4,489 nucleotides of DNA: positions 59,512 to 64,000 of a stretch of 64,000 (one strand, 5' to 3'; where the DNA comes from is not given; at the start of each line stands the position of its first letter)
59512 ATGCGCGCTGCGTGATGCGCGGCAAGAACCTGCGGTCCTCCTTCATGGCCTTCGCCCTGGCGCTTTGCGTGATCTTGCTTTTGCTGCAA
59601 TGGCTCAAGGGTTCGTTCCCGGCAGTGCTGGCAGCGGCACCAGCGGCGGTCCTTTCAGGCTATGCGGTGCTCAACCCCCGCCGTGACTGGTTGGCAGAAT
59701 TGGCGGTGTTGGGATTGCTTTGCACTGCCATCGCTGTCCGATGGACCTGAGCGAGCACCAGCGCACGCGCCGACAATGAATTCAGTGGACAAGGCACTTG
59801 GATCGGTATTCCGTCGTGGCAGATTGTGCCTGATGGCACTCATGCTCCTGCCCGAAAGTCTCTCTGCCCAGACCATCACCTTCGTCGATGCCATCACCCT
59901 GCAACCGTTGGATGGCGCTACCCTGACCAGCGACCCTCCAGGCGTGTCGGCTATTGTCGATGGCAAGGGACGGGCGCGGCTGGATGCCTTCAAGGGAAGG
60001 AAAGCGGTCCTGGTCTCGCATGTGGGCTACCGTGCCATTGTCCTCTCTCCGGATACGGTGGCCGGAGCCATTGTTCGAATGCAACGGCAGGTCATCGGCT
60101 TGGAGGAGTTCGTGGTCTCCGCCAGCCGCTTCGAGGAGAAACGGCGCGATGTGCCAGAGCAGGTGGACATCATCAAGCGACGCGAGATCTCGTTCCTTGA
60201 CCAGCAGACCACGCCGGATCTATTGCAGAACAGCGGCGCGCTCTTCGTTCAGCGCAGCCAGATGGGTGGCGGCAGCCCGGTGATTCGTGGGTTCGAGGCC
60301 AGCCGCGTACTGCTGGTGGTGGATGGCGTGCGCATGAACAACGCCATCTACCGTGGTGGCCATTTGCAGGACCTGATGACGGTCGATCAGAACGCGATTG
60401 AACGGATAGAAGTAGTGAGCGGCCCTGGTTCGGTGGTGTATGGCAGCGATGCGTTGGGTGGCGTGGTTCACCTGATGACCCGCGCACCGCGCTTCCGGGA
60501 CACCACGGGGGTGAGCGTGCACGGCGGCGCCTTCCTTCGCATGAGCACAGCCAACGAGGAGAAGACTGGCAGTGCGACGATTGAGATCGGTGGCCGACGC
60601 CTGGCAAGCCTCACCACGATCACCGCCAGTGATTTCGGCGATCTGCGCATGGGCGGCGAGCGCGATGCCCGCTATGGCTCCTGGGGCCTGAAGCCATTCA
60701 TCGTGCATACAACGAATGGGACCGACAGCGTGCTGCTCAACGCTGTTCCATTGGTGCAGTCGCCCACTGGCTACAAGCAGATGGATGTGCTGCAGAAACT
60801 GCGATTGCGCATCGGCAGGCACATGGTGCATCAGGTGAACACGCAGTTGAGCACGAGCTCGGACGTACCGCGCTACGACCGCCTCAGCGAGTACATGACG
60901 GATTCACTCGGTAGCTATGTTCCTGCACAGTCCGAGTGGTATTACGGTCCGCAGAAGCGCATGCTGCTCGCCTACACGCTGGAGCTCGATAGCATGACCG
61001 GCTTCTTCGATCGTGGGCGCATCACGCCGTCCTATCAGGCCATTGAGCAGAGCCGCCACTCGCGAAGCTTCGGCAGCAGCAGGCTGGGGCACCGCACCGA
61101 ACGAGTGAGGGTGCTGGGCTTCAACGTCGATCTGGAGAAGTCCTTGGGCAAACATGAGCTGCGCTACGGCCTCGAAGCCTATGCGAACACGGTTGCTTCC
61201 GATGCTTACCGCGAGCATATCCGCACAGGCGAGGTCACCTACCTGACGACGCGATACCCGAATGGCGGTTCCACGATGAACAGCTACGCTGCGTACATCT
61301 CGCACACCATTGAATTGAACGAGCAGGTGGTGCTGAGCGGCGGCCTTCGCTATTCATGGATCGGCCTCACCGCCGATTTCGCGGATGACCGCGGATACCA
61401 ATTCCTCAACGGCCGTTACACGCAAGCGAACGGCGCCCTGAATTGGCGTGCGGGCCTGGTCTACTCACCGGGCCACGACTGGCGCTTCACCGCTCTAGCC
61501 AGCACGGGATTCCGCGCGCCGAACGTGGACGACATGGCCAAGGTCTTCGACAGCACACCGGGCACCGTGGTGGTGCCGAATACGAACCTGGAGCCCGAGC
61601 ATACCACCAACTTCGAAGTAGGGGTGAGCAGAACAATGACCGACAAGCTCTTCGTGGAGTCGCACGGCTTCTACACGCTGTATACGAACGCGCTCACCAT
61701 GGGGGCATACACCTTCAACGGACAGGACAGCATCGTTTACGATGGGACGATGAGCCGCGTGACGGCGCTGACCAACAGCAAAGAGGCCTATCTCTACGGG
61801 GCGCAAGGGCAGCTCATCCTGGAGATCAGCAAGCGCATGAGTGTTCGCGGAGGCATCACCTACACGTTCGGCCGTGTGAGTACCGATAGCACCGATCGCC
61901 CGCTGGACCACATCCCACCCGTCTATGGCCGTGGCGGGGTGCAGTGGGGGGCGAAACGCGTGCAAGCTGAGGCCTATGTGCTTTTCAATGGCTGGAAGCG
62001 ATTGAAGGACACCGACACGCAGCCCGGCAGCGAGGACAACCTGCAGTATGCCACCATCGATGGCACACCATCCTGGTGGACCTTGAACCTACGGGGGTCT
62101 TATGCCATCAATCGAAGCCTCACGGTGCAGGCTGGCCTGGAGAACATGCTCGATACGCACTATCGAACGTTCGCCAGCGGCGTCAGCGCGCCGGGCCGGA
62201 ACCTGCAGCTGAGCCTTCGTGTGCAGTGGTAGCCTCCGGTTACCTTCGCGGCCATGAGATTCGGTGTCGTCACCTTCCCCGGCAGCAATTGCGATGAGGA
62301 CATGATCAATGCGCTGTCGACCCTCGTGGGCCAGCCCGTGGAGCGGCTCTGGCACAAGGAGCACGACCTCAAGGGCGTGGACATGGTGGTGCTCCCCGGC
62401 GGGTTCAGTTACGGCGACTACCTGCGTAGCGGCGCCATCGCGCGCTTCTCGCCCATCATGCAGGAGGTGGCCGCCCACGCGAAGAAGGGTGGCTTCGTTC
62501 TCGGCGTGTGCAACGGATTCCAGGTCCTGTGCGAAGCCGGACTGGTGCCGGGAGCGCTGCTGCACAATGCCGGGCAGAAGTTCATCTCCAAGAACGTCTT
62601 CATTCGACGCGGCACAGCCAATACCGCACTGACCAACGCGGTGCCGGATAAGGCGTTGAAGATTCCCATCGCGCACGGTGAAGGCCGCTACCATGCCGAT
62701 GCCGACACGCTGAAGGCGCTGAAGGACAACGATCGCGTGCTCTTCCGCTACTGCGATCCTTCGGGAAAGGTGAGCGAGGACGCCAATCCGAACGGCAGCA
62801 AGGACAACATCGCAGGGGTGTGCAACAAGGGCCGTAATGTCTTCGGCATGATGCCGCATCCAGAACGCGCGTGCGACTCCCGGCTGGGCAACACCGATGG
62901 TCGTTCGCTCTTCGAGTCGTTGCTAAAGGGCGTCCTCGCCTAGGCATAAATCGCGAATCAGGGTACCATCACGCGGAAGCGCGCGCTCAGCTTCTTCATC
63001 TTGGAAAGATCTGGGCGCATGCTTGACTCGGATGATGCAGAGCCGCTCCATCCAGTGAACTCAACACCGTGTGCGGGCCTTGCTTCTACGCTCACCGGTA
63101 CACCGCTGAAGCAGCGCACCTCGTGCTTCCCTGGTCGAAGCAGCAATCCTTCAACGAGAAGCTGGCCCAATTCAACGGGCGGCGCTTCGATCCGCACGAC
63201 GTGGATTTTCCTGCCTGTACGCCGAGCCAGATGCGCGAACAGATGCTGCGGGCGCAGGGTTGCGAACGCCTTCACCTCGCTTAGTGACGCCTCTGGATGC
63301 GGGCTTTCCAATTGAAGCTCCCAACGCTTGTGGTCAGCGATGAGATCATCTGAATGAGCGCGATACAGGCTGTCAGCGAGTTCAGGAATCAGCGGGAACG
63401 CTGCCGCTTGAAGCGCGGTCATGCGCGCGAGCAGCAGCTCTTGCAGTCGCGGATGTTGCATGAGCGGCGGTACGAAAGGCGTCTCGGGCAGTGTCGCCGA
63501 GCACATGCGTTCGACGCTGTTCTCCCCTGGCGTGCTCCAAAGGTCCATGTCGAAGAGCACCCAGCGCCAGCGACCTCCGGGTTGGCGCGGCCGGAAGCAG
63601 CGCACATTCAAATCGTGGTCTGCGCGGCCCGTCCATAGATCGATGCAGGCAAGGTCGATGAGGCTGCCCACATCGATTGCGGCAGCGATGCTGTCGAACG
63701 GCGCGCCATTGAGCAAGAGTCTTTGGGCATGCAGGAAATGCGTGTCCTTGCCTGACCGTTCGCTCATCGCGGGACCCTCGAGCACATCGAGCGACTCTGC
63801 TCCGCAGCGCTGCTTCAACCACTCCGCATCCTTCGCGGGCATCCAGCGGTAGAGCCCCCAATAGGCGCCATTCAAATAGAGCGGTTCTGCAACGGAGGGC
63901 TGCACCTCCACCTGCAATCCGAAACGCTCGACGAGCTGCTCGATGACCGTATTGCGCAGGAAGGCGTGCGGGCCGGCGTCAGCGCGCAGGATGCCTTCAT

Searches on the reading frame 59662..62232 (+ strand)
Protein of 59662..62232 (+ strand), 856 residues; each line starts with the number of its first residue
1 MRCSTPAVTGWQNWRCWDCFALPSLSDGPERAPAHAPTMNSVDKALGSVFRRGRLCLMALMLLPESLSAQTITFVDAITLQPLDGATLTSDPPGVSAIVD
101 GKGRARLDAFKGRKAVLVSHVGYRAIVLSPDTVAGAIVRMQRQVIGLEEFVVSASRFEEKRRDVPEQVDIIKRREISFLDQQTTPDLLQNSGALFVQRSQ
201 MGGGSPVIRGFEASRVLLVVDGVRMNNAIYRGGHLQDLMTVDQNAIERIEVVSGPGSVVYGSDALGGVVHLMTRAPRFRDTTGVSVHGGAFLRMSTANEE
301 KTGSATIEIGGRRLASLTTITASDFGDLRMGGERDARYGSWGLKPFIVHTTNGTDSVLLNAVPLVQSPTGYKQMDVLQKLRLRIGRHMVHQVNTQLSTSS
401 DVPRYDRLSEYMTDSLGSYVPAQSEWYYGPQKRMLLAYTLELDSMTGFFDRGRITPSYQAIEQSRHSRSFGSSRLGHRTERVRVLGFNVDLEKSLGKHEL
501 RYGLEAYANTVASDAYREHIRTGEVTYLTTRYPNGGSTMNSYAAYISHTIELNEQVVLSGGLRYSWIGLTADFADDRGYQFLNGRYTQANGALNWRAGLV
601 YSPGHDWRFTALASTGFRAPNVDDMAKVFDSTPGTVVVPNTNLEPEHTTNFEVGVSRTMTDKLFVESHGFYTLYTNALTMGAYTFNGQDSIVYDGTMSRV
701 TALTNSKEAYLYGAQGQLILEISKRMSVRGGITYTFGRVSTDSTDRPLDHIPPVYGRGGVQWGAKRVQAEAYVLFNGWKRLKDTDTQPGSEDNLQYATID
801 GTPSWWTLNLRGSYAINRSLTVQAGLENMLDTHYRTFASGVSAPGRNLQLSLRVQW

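Call 56: search_protein_families(library=pfam, proteins=[window:59662-62232:+], max_evalue=0.00001)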
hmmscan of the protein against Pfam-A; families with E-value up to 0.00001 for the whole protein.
window:59662-62232:+ (856 aa): 3 families
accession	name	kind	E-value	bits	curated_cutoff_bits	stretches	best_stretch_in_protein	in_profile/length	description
PF00593.30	TonB_dep_Rec_b-barrel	-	4.8e-39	135.9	27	1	397-828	16-435/436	TonB dependent receptor-like, beta-barrel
PF07715.20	Plug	-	5.8e-22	78.7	23.9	1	161-268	2-107/107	TonB-dependent Receptor Plug Domain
PF14905.12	OMP_b-brl_3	-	1.5e-11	44.5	27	1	478-838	50-382/408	Outer membrane protein beta-barrel family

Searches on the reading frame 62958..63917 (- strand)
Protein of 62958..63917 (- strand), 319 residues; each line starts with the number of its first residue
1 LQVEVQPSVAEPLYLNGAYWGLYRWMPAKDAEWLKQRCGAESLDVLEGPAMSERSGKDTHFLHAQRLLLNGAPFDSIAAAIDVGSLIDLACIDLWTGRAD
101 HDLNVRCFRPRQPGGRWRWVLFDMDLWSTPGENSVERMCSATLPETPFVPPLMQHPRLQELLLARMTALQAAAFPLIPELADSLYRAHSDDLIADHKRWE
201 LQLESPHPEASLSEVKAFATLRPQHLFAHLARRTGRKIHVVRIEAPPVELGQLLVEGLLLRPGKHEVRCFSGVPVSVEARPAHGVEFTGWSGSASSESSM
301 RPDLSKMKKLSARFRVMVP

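Call 56: search_protein_families(library=pfam, proteins=[window:62958-63917:-], max_evalue=0.00001)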
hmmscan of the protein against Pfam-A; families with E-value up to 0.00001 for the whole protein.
window:62958-63917:- (319 aa): 1 family
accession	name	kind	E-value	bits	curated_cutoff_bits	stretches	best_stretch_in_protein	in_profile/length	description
PF08757.17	CotH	-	1.7e-10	41.4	23.8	1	73-226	160-322/322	CotH kinase protein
